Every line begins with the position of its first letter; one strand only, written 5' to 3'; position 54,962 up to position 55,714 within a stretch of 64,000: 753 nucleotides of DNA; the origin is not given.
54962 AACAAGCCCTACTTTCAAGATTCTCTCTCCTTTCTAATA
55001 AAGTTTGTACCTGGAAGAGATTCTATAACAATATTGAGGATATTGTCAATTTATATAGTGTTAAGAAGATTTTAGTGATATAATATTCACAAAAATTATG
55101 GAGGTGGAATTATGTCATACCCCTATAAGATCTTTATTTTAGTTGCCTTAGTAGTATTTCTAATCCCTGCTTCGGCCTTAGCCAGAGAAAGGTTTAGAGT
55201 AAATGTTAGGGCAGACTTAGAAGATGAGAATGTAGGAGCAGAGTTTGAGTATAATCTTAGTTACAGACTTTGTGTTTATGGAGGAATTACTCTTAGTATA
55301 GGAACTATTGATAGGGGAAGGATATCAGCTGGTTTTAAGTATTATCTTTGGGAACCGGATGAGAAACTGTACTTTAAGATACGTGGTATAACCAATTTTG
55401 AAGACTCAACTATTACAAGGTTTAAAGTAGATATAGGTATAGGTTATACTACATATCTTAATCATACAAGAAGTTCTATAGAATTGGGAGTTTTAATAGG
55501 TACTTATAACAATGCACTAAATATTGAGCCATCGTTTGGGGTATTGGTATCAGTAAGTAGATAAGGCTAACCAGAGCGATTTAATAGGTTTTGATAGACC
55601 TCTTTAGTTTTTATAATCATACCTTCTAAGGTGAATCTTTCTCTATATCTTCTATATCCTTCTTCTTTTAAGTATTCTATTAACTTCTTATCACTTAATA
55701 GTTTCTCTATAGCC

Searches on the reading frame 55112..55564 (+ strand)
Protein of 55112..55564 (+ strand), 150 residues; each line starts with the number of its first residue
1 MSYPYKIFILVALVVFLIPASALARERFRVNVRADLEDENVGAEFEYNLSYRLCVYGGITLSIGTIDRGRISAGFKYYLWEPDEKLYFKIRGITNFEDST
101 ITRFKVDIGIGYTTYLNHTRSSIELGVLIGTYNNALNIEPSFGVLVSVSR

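Call 5: search_protein_families(library=pfam, proteins=[window:55112-55564:+], max_evalue=0.01)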
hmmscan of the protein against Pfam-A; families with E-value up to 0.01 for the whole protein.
window:55112-55564:+ (150 aa): 0 families

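Call 48: search_protein_families(library=ncbifam, proteins=[window:55112-55564:+], max_evalue=0.001)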
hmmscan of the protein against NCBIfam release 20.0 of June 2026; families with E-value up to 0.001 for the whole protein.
window:55112-55564:+ (150 aa): 0 families
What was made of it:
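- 55112..55564 (+): 150-aa protein with a signal-peptide-like N-terminus and no family assignment, convergent with GT4. It is always found next to the serpin/EPS block in relatives. No Pfam or NCBIfam hit (calls 5, 48).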
